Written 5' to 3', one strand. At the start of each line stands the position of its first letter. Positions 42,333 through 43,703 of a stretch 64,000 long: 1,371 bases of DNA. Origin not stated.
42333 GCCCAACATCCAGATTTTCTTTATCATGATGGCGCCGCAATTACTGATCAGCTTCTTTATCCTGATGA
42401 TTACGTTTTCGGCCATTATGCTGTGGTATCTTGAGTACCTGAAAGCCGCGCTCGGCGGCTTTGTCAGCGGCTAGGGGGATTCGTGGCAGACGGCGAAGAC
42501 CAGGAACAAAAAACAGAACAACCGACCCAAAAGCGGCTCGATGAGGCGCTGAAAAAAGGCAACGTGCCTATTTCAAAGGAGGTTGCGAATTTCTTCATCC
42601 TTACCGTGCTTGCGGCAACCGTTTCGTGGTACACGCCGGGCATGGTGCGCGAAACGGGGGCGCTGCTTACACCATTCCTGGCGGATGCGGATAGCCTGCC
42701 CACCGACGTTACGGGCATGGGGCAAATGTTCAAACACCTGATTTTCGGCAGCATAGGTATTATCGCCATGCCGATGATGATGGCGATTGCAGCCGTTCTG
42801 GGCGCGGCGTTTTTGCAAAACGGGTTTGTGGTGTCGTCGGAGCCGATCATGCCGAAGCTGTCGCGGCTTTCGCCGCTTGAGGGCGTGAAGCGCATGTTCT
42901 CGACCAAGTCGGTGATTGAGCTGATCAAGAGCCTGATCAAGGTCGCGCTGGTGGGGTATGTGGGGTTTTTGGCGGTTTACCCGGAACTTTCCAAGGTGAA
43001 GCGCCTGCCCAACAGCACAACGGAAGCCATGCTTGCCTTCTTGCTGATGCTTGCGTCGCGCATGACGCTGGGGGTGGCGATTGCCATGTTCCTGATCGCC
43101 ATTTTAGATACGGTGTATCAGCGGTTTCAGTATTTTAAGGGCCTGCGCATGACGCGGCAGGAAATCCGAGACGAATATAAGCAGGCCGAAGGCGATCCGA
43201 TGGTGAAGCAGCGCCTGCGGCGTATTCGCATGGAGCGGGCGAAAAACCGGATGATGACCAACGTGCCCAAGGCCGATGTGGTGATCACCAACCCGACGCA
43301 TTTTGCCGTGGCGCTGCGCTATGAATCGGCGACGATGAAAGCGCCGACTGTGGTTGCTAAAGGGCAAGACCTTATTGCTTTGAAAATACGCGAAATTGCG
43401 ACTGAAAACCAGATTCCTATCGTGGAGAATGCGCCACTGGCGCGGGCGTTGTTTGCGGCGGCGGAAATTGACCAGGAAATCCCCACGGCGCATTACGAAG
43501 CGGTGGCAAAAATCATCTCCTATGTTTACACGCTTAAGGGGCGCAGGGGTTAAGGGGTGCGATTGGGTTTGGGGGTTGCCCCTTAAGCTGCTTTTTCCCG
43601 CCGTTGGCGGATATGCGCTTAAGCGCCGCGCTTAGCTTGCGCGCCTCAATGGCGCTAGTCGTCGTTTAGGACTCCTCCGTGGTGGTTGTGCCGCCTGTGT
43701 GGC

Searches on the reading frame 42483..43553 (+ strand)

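Call 68: search_protein_families(library=pfam, proteins=[window:42483-43553:+])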
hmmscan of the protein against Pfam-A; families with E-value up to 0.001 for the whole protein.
window:42483-43553:+ (356 aa): 1 family
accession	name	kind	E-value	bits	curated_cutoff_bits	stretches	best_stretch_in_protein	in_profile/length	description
PF01312.24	Bac_export_2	-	1.9e-122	409.1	24.4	1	8-348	1-335/335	FlhB HrpN YscU SpaS Family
